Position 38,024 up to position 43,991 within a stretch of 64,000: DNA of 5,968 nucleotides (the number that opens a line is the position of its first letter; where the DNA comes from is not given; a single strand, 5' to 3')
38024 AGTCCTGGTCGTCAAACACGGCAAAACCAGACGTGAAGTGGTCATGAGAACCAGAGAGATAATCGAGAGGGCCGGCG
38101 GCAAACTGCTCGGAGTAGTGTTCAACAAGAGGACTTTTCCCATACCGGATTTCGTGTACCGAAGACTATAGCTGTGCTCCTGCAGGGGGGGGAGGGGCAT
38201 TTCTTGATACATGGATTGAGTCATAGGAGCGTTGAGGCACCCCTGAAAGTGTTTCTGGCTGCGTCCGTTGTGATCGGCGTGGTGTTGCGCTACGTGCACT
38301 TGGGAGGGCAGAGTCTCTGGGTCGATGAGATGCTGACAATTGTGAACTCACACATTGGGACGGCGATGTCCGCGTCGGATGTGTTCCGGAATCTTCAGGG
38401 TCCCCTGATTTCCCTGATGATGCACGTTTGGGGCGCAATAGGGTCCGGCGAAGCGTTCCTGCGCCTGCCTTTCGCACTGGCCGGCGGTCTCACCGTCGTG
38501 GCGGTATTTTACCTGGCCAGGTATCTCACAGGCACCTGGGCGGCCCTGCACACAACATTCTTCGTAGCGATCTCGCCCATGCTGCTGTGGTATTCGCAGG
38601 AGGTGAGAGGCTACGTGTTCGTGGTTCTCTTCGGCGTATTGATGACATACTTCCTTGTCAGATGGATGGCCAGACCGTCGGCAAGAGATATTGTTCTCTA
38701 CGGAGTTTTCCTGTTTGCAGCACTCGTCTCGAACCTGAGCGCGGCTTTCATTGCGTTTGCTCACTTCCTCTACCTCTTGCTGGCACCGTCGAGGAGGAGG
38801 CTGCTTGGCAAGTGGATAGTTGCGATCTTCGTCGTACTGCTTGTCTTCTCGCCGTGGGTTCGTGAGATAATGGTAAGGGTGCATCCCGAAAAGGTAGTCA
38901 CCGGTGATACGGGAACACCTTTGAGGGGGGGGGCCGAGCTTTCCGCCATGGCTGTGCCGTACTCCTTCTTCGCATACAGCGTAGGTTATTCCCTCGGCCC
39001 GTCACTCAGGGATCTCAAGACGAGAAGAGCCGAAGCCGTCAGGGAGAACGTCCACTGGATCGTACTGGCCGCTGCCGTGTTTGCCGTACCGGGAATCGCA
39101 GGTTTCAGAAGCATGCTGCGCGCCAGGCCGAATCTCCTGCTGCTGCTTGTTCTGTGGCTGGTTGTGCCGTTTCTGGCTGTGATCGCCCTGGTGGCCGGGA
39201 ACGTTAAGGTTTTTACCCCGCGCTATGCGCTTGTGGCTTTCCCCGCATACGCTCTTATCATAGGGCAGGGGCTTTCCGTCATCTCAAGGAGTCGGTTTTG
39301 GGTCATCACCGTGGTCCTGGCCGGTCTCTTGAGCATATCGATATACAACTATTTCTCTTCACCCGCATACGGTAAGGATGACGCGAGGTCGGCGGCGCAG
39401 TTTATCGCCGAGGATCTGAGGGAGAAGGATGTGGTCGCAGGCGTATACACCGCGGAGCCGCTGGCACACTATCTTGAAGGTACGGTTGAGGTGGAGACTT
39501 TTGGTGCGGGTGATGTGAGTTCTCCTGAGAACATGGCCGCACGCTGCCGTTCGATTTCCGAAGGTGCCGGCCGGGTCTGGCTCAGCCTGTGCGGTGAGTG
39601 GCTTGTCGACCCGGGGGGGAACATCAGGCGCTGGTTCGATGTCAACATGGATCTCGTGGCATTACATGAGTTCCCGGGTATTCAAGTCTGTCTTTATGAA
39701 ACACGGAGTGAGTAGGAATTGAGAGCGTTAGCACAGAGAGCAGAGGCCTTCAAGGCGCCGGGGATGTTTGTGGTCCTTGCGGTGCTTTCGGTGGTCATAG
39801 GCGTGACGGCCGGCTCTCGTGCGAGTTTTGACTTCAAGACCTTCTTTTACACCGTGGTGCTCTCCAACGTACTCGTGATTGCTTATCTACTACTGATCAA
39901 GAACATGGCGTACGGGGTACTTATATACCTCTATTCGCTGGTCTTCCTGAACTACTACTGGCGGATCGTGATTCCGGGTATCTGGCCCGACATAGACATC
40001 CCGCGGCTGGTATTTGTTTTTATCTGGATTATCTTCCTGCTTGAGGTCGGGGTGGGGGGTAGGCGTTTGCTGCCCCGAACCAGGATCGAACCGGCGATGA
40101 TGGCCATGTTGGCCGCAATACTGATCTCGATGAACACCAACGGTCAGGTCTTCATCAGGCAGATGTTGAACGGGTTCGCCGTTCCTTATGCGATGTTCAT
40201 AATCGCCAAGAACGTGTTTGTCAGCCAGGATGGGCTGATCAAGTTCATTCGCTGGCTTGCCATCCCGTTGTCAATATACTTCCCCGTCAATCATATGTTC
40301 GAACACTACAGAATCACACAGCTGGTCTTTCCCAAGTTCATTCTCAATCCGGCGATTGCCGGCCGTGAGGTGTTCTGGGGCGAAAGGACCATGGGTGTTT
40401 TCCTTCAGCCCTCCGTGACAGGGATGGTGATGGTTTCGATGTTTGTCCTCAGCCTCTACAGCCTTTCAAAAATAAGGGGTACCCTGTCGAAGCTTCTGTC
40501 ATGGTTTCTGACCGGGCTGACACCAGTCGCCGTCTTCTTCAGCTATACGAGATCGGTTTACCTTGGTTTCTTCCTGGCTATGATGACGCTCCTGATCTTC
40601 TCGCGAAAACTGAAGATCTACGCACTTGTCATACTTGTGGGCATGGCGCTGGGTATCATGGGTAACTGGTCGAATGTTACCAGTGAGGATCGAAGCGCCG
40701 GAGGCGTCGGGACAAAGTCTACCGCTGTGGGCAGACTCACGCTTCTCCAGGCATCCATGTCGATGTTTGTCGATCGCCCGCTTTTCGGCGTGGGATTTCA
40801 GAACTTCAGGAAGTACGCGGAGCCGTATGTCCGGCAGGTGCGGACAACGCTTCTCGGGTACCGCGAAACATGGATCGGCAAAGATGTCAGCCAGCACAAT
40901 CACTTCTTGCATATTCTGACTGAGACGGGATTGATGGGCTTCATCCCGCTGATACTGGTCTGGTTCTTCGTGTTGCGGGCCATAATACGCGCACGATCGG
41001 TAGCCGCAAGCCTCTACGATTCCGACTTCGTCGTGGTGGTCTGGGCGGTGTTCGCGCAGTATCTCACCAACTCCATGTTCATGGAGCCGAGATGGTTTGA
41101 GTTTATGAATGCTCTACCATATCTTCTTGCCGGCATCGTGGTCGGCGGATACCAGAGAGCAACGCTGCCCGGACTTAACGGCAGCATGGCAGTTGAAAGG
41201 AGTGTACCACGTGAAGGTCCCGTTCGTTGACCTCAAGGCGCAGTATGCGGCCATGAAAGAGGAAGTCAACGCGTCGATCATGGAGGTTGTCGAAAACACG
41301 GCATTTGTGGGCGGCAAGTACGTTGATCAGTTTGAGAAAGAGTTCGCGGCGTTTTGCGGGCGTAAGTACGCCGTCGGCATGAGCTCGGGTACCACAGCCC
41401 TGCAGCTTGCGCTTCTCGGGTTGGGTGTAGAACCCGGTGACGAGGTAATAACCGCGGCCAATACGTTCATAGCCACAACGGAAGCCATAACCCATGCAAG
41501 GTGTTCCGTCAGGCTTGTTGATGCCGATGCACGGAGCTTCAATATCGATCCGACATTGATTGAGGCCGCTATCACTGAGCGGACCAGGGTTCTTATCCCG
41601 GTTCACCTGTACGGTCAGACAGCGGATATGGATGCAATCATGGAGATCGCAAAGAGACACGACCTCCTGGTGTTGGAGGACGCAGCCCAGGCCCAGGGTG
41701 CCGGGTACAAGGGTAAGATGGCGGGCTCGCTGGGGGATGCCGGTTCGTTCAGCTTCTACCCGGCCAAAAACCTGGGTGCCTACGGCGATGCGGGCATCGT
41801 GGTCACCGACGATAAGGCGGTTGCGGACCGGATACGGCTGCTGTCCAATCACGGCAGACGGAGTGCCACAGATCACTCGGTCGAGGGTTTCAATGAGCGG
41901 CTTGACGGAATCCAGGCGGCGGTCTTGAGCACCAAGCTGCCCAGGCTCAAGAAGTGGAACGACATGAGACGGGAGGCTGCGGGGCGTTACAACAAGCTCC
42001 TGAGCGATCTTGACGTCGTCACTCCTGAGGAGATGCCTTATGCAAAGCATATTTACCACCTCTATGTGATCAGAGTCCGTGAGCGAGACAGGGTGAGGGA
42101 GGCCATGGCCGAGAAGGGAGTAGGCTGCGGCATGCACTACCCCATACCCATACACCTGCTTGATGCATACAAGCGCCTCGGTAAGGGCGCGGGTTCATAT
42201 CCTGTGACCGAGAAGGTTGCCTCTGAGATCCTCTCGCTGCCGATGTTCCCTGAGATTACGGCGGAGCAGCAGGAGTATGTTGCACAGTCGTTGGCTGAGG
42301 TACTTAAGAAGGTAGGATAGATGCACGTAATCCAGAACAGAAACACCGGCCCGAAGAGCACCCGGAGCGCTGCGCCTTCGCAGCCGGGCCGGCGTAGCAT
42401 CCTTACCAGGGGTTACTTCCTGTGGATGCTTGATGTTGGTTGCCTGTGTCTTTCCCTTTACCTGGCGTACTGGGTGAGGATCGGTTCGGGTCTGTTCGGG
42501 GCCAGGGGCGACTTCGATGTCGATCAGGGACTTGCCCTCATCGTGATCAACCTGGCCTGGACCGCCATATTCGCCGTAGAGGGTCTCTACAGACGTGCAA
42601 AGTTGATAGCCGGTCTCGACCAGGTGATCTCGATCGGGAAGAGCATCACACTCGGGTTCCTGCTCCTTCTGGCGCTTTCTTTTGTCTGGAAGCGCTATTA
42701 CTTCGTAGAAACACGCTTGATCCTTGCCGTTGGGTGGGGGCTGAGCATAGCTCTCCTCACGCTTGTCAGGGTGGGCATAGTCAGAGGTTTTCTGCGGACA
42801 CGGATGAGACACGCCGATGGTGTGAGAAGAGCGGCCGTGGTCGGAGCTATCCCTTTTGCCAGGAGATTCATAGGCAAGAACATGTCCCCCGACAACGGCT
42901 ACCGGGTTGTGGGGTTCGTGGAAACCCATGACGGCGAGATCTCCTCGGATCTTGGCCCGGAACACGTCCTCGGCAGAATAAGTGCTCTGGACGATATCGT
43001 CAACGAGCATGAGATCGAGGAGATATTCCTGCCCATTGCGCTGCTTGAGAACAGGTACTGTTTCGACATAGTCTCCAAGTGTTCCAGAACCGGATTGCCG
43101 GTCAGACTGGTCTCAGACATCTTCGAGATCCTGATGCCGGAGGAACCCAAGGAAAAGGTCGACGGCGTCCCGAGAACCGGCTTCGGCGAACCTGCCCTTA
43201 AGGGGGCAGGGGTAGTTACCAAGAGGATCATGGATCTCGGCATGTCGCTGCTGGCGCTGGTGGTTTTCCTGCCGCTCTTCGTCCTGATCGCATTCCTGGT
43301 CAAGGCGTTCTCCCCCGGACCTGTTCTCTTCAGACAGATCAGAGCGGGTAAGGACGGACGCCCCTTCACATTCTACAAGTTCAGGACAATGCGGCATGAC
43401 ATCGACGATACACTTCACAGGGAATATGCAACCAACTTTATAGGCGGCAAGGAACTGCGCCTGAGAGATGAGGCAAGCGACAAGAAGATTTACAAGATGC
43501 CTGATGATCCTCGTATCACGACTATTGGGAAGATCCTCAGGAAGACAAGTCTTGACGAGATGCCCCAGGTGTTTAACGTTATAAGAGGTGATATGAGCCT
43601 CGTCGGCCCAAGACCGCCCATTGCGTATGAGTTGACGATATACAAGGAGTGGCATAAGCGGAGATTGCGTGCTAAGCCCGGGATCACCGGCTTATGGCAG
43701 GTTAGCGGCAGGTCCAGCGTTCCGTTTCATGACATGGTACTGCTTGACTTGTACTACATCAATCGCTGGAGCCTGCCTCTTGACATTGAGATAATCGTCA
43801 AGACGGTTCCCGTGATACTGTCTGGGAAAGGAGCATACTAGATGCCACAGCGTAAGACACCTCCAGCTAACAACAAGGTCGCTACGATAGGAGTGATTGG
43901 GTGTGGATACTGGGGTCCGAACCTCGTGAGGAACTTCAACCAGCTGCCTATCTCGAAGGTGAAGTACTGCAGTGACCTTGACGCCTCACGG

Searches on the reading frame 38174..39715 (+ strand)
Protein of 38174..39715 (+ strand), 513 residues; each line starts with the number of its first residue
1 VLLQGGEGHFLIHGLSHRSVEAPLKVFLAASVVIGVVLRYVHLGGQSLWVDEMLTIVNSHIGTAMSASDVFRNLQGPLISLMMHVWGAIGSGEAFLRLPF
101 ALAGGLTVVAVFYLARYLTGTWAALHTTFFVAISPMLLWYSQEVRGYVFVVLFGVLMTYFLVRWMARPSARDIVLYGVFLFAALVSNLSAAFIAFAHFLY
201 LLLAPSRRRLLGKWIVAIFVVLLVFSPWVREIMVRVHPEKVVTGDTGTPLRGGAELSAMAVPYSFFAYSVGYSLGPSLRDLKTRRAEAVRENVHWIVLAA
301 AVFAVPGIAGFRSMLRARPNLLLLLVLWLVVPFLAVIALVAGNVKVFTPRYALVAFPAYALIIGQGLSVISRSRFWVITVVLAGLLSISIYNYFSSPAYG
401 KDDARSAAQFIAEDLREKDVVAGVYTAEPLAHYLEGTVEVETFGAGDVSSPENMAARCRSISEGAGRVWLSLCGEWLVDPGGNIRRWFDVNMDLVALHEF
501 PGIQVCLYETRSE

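Call 43: search_protein_families(library=pfam, proteins=[window:38174-39715:+], max_evalue=0.0001)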
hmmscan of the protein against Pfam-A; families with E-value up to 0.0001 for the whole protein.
window:38174-39715:+ (513 aa): 1 family
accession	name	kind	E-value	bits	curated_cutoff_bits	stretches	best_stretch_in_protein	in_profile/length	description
PF13231.12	PMT_2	-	2.2e-14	54.4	26.1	1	76-229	3-158/160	Dolichyl-phosphate-mannose-protein mannosyltransferase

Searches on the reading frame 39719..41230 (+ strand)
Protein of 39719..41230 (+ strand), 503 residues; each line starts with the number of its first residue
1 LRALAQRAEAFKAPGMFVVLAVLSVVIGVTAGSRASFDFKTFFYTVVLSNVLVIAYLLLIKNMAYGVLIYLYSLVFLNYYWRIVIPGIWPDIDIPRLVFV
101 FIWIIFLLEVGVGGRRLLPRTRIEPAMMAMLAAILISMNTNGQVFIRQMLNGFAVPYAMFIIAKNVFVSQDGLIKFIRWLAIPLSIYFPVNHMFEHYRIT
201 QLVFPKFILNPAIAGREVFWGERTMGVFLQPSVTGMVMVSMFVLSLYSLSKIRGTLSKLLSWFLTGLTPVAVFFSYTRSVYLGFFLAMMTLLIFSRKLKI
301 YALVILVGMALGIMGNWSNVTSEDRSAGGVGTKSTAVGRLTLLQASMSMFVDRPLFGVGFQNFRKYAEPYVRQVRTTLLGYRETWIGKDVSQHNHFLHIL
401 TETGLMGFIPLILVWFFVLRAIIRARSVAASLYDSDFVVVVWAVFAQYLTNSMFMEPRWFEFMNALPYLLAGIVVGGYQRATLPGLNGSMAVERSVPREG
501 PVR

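Call 43: search_protein_families(library=pfam, proteins=[window:39719-41230:+], max_evalue=0.0001)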
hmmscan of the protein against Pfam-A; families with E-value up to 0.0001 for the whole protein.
window:39719-41230:+ (503 aa): 1 family
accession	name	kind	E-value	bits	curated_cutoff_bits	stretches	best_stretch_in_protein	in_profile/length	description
PF04932.20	Wzy_C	-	4.2e-16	59.5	31.7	1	267-411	5-148/149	O-Antigen ligase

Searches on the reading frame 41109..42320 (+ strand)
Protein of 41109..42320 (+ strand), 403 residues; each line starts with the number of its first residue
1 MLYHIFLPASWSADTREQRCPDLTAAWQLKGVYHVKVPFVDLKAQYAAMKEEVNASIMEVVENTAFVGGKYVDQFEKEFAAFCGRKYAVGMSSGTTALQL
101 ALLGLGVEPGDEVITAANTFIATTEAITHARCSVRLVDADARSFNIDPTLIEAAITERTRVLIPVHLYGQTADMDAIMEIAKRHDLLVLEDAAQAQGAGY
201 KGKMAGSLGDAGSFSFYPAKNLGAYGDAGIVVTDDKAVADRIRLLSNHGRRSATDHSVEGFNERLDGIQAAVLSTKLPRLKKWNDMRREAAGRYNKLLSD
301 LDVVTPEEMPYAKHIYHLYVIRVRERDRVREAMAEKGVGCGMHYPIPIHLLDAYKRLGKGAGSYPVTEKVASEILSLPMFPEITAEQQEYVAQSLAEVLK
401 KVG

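Call 43: search_protein_families(library=pfam, proteins=[window:41109-42320:+], max_evalue=0.0001)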
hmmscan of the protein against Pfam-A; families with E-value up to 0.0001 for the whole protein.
window:41109-42320:+ (403 aa): 5 families
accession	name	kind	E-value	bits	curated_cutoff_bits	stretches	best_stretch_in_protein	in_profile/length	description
PF01041.23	DegT_DnrJ_EryC1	-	2.5e-116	389.3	19.8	1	49-395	3-359/360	DegT/DnrJ/EryC1/StrS aminotransferase family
PF00155.27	Aminotran_1_2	-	5.6e-13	49.3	19.7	1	64-336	36-325/361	Aminotransferase class I and II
PF01212.27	Beta_elim_lyase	-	4.1e-09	36.6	27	1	61-249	23-227/288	Beta-eliminating lyase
PF00266.25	Aminotran_5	-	1.3e-08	34.6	21.5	1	69-196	42-180/371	Aminotransferase class-V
PF01053.26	Cys_Met_Meta_PP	-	2.2e-07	30.2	27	1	72-196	54-178/381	Cys/Met metabolism PLP-dependent enzyme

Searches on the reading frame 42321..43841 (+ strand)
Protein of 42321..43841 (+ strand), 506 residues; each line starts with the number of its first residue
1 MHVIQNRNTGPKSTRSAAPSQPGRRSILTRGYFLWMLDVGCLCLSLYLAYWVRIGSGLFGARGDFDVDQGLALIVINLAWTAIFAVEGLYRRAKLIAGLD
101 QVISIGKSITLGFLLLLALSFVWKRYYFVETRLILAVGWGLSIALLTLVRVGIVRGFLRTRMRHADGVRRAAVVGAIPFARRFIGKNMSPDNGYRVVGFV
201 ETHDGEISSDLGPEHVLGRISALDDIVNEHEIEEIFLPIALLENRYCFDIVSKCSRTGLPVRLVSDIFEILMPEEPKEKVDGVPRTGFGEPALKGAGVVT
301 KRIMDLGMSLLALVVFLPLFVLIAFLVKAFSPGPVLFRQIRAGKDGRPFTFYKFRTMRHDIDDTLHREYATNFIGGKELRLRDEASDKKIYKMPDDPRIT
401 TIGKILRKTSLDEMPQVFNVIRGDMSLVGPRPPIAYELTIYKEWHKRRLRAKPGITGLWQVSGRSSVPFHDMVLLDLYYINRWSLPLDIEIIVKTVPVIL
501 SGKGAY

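Call 43: search_protein_families(library=pfam, proteins=[window:42321-43841:+], max_evalue=0.0001)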
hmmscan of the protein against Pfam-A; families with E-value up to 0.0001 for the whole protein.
window:42321-43841:+ (506 aa): 2 families
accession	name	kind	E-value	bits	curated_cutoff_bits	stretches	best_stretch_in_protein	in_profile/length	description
PF02397.22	Bac_transf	-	1.5e-63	214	27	1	301-500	1-178/179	Bacterial sugar transferase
PF13727.12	CoA_binding_3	-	1.3e-15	58.3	25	1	88-264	4-174/175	CoA-binding domain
